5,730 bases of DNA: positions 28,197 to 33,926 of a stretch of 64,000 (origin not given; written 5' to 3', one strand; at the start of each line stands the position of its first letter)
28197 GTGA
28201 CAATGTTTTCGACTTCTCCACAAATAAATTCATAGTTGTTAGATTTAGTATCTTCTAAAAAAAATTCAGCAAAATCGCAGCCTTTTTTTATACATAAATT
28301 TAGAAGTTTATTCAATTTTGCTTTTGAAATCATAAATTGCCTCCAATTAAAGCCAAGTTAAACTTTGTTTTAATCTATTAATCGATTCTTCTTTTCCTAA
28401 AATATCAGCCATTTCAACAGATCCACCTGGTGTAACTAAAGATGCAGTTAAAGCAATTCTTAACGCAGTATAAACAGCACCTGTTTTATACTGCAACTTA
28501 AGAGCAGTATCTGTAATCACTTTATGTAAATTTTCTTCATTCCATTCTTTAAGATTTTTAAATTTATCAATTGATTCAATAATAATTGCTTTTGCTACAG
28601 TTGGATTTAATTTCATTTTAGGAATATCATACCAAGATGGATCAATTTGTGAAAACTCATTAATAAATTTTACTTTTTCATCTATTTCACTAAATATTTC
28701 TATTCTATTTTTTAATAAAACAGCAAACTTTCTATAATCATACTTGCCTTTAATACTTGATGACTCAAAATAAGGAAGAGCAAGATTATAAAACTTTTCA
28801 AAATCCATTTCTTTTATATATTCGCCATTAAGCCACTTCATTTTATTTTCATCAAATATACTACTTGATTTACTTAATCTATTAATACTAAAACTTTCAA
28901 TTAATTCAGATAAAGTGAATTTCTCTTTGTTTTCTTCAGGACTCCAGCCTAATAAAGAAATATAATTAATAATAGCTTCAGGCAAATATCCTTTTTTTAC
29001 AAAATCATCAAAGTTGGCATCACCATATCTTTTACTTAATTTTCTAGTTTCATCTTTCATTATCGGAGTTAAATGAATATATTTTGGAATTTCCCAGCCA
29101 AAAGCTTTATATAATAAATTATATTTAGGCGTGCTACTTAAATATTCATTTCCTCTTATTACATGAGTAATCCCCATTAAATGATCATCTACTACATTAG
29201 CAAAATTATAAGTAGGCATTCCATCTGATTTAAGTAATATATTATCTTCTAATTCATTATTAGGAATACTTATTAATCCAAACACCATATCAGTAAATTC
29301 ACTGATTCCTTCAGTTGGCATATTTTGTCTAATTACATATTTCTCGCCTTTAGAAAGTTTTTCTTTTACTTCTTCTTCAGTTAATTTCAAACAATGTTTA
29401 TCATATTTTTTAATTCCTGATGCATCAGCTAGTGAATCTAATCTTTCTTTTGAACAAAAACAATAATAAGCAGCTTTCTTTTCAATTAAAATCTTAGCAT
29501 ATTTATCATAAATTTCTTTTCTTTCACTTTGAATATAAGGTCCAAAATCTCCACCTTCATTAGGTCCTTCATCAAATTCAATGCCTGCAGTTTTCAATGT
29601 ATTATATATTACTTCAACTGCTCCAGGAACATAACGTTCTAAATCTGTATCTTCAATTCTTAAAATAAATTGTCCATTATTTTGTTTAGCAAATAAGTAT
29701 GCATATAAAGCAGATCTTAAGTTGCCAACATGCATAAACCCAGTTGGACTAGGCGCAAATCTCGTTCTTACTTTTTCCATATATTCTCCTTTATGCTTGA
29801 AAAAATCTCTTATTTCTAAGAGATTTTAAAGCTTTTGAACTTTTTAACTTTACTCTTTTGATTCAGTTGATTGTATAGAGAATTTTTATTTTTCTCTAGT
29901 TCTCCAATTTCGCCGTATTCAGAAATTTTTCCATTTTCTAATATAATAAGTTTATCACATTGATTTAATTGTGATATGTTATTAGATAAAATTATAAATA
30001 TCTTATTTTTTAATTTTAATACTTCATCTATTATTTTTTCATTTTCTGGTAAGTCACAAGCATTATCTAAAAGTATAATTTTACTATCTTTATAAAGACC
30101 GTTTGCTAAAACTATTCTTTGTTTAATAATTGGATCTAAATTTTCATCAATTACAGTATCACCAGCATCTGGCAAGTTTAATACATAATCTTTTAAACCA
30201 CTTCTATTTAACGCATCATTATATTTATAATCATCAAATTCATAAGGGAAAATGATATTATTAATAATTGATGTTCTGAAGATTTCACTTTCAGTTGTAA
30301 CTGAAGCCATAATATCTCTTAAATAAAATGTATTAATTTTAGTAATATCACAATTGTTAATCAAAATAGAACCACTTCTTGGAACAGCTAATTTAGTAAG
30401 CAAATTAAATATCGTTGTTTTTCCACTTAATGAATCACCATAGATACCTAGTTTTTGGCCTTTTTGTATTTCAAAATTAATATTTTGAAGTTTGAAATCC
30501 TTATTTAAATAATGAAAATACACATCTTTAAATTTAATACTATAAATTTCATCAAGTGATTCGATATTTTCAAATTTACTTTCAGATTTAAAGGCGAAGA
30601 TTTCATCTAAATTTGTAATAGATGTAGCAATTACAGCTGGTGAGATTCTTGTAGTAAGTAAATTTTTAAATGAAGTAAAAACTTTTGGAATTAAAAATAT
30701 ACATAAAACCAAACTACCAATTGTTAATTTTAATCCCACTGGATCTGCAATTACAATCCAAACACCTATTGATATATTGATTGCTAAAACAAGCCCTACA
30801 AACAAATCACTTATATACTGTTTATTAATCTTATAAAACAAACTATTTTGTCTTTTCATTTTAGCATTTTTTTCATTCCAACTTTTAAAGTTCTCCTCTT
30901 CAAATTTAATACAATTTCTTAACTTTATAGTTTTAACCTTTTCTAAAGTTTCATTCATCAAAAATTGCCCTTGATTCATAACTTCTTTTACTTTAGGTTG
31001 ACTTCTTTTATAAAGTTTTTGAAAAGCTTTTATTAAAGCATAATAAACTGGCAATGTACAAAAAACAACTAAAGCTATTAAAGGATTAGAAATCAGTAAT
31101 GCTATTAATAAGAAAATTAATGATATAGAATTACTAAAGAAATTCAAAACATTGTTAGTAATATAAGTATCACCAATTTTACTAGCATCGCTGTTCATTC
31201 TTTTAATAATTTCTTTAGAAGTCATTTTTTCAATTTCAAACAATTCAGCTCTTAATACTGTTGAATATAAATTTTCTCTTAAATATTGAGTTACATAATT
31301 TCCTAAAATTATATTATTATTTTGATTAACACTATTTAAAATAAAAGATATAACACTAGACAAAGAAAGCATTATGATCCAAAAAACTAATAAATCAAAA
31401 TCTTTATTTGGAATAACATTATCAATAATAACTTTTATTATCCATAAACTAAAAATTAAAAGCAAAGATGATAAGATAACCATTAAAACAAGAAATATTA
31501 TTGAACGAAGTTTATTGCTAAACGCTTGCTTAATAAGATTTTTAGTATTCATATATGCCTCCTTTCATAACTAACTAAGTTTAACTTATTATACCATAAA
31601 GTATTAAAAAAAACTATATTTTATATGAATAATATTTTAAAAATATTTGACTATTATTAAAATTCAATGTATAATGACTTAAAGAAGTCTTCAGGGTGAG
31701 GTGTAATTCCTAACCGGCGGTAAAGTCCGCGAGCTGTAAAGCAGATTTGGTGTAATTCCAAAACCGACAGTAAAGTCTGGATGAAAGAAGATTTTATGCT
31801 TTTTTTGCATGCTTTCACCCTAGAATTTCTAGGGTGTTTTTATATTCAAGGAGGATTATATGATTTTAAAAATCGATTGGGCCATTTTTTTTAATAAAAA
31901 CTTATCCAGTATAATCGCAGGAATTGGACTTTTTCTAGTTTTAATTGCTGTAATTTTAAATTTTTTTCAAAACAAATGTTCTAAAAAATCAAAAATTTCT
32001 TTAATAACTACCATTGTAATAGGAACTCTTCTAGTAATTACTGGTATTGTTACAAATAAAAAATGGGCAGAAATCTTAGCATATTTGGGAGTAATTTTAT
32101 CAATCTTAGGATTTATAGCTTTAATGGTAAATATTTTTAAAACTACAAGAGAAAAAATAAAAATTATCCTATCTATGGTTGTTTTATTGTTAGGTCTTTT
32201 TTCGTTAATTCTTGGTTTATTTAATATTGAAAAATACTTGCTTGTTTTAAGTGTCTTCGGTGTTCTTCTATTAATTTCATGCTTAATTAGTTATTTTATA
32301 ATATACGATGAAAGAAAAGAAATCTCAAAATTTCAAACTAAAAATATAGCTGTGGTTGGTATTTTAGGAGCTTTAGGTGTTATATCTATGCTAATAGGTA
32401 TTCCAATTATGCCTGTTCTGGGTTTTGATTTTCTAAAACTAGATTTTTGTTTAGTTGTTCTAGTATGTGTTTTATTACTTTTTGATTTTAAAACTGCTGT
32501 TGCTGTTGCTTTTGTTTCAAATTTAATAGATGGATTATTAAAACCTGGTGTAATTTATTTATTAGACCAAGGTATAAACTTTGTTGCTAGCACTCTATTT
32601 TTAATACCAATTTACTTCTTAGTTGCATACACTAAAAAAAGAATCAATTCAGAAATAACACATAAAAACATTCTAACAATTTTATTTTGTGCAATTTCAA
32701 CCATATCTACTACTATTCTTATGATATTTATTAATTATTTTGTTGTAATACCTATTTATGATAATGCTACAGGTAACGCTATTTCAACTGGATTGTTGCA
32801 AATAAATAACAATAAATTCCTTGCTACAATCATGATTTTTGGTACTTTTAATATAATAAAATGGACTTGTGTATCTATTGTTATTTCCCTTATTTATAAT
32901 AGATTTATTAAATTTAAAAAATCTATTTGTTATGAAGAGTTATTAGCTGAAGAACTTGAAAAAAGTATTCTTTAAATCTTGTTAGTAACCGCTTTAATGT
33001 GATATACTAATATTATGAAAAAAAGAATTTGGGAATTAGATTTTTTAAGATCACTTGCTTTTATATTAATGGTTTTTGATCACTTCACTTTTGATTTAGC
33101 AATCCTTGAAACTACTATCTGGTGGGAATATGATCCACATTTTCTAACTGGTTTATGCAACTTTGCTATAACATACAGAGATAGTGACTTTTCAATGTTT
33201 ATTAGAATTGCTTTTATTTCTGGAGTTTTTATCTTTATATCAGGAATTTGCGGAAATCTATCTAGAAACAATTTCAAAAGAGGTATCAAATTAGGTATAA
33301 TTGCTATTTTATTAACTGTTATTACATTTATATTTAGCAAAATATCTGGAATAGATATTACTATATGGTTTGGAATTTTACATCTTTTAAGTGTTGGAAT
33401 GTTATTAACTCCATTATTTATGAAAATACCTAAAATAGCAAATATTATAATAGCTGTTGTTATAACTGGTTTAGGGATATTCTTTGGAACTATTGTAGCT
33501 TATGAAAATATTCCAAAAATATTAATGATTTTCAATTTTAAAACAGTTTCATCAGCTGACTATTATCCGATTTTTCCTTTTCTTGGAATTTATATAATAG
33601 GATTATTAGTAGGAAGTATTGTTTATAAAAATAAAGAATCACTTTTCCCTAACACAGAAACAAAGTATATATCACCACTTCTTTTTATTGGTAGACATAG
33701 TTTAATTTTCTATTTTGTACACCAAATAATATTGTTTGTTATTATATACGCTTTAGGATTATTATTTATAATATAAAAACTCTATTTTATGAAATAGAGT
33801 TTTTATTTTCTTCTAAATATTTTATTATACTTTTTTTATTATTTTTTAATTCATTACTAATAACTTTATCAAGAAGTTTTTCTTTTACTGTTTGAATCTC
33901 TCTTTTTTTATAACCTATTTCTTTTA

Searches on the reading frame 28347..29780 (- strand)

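Call 52: search_protein_families(library=pfam, proteins=[window:28347-29780:-], max_evalue=0.001)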
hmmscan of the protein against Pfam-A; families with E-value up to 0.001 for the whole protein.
window:28347-29780:- (477 aa): 2 families
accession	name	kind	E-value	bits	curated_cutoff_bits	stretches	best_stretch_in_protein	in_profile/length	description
PF00749.27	tRNA-synt_1c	-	3.5e-103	345.3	23.4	1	3-316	1-314/314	tRNA synthetases class I (E and Q), catalytic domain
PF19269.4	Anticodon_2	-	1.2e-28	100.7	23.6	1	329-473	1-140/141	Anticodon binding domain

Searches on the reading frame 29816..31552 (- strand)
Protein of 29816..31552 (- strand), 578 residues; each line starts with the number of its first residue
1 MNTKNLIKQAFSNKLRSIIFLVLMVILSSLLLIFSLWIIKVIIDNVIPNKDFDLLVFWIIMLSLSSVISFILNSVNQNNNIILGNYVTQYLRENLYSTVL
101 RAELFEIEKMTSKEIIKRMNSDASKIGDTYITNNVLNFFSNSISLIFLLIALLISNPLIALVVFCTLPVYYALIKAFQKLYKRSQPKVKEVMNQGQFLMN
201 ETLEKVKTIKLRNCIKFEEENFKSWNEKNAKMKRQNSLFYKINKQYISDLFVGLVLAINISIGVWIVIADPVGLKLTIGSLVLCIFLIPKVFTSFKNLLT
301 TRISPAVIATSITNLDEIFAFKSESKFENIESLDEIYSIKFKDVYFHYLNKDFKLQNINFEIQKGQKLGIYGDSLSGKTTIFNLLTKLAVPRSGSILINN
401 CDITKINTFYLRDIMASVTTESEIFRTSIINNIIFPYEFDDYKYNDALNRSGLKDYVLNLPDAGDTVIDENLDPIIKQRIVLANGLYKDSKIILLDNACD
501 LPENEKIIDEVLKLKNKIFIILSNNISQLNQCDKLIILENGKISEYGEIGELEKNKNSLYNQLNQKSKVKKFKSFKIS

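Call 11: search_protein_families(library=ncbifam, proteins=[window:29816-31552:-], max_evalue=0.00001)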
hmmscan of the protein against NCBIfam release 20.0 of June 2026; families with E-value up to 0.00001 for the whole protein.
window:29816-31552:- (578 aa): 105 families (the best 25 are shown)
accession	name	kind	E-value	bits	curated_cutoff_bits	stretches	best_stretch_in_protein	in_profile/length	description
TIGR00958.1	3a01208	subfamily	2.5e-51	174.8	874.6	1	15-563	161-710/711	antigen peptide transporter 2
TIGR03375.1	type_I_sec_LssB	subfamily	3.9e-51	174.2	693.1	1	21-548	154-684/696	type I secretion system permease/ATPase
TIGR02203.1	MsbA_lipidA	equivalog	5.6e-51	173.7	602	1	18-565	17-567/572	lipid A export permease/ATP-binding protein MsbA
TIGR02204.1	MsbA_rel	hypoth_equivalog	6.1e-48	163.8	780.4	1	14-564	17-572/576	ABC transporter, permease/ATP-binding protein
TIGR01846.1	type_I_sec_HlyB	subfamily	5e-46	157.3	725.55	1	21-566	145-691/694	type I secretion system permease/ATPase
TIGR03797.1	NHLM_micro_ABC2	equivalog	2.5e-45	155.2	709.4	1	3-565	123-683/686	NHLP bacteriocin export ABC transporter permease/ATPase subunit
TIGR01193.1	bacteriocin_ABC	subfamily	5.8e-44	150.7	523.85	1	15-564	155-706/708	peptide cleavage/export ABC transporter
TIGR03796.1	NHLM_micro_ABC1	equivalog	4.6e-41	140.8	853.3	1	8-563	146-708/710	NHLP family bacteriocin export ABC transporter peptidase/permease/ATPase subunit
NF045513.1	HepA_fam_ABC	equivalog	8.5e-41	140.1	725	1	60-561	99-604/610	heterocyst formation ABC transporter subunit HepA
NF008381.0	PRK11176.1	equivalog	2.1e-40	138.7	867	1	19-565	28-577/582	lipid A ABC transporter ATP-binding protein/permease MsbA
TIGR01842.1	type_I_sec_PrtD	subfamily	1.9e-38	132.3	510.15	1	20-551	11-539/544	type I secretion system permease/ATPase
NF045998.1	cleave_ABC_plasm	equivalog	2.8e-38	131.7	500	1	3-500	141-631/673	Mbov_0121 family peptidase domain-containing ABC transporter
TIGR02857.1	CydD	equivalog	6.8e-38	130.9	435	1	18-537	5-528/529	thiol reductant ABC exporter subunit CydD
NF052233.1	CphA_assoc_ABC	equivalog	4.3e-37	127.8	880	1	42-565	210-741/766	cyanophycin metabolism-associated ABC transporter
NF010178.0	PRK13657.1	equivalog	3.1e-35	121.7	733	1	21-566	25-569/588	glucan ABC transporter ATP-binding protein/ permease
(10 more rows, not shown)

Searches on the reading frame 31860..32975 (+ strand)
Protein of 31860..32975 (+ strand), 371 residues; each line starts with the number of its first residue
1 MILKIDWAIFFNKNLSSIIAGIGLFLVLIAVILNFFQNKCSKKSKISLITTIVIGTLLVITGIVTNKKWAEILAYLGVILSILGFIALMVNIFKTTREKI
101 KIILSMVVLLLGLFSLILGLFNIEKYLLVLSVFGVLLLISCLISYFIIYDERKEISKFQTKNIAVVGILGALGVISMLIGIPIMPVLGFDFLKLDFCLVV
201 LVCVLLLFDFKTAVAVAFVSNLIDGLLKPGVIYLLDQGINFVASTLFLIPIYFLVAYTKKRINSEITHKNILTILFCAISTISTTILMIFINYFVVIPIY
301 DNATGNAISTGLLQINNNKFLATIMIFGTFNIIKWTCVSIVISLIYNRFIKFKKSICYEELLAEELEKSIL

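Call 11: search_protein_families(library=ncbifam, proteins=[window:31860-32975:+], max_evalue=0.00001)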
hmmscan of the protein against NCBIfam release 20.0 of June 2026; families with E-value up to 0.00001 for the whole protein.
window:31860-32975:+ (371 aa): 1 family
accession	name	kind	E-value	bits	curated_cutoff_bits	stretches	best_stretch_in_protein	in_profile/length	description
NF046054.1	memb_MPN527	equivalog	2.9e-09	37.3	80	1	160-351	2-207/211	MPN527 family putative ECF transporter permease subunit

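Call 52: search_protein_families(library=pfam, proteins=[window:31860-32975:+], max_evalue=0.001)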
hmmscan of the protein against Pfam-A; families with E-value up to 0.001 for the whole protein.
window:31860-32975:+ (371 aa): 1 family
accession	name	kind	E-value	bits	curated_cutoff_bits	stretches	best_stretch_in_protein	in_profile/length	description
PF12822.12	ECF_trnsprt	-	4.4e-10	40.3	30.7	1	161-346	1-169/169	ECF transporter, substrate-specific component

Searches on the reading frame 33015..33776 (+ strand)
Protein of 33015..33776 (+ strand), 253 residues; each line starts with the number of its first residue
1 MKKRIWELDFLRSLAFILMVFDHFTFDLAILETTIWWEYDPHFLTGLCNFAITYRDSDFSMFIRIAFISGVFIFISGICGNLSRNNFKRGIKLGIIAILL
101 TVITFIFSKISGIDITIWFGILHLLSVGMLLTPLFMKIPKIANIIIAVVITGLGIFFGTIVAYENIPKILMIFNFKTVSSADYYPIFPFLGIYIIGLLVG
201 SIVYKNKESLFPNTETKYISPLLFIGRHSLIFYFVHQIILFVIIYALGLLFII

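Call 11: search_protein_families(library=ncbifam, proteins=[window:33015-33776:+], max_evalue=0.00001)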
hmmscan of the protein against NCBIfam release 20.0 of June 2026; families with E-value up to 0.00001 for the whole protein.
window:33015-33776:+ (253 aa): 0 families

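Call 52: search_protein_families(library=pfam, proteins=[window:33015-33776:+], max_evalue=0.001)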
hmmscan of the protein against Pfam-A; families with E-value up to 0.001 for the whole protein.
window:33015-33776:+ (253 aa): 2 families
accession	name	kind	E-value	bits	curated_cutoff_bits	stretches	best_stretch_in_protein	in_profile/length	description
PF07786.18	HGSNAT_cat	-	2.7e-41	142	22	1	4-237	1-221/222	Heparan-alpha-glucosaminide N-acetyltransferase, catalytic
PF01757.29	Acyl_transf_3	-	4.7e-07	29.6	31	0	141-250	211-300/326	Acyltransferase domain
